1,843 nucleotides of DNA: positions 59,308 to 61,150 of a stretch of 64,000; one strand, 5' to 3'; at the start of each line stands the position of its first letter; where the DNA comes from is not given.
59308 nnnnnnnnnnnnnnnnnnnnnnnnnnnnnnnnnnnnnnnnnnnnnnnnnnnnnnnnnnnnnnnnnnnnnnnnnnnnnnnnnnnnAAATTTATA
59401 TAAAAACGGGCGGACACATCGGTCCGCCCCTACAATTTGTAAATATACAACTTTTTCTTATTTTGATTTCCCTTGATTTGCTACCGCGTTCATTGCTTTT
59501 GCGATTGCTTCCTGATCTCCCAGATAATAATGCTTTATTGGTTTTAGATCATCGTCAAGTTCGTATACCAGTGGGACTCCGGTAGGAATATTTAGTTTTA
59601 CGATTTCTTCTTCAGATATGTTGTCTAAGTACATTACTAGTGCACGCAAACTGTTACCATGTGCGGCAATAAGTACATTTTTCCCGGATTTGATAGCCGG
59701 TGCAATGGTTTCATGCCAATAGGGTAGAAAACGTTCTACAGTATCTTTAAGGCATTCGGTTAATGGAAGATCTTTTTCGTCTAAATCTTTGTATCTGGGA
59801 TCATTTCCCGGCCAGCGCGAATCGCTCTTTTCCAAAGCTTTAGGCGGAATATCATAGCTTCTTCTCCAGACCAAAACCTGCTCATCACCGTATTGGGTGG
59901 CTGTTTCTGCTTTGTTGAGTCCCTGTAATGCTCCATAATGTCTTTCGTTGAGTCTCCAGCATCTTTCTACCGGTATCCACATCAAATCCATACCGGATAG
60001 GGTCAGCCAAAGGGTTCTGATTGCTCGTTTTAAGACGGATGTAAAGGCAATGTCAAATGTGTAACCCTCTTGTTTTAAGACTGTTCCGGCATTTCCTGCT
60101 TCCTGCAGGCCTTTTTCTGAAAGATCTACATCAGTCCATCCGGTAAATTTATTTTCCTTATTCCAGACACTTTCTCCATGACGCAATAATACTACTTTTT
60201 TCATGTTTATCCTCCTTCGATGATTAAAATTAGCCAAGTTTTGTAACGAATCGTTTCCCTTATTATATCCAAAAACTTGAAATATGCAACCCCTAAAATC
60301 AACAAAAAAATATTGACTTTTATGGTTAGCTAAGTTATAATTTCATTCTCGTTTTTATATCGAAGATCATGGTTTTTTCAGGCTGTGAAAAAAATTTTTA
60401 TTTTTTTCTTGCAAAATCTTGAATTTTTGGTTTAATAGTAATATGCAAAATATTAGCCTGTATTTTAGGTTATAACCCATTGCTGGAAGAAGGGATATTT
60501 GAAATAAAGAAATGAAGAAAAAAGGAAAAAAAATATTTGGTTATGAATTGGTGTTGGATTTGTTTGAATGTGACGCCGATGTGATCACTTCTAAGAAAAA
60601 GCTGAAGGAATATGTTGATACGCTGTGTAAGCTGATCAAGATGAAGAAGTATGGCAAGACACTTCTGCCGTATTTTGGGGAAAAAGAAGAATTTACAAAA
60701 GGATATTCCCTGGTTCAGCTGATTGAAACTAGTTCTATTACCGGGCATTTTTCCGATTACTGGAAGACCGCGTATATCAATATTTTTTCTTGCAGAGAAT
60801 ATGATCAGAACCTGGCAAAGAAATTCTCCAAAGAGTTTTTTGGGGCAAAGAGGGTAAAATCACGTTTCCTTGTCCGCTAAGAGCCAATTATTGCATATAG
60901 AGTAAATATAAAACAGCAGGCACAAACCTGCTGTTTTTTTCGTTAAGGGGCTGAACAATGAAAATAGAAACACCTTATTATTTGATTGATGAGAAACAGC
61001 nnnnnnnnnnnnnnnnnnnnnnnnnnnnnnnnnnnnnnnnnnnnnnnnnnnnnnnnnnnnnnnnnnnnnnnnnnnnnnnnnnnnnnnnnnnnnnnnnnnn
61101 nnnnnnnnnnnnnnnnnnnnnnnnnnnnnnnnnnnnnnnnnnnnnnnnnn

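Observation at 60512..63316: AdoMetDC-like pyruvoyl proenzyme clustered with carboxynorspermidine decarboxylase and dehydrogenase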

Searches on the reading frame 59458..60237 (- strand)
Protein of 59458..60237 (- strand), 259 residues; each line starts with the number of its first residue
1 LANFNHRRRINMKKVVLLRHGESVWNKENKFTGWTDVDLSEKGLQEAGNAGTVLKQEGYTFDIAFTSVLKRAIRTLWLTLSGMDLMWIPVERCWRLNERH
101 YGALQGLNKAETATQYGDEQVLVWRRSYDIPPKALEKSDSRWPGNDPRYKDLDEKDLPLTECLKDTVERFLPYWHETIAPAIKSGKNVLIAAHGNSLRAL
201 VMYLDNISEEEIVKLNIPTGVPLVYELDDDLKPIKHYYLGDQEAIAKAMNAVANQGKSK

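Call 30: search_protein_families(library=pfam, proteins=[window:59458-60237:-], max_evalue=0.00001)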
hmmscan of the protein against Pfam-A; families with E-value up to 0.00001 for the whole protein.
window:59458-60237:- (259 aa): 1 family
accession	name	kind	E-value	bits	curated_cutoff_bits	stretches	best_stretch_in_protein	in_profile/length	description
PF00300.27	His_Phos_1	-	3.2e-32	112.2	21.7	1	15-136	1-117/194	Histidine phosphatase superfamily (branch 1)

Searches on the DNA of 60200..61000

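Call 57: search_rna_families(source=window, start=60200, end=61000, threshold=evalue, max_evalue=1)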
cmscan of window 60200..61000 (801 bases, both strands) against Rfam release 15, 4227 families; matches with E-value up to 1: 1.
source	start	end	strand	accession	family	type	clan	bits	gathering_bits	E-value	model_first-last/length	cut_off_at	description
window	60866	60940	+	RF00506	Thr_leader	Cis-reg; leader;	-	21.1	55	0.22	1-118/118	no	Threonine operon leader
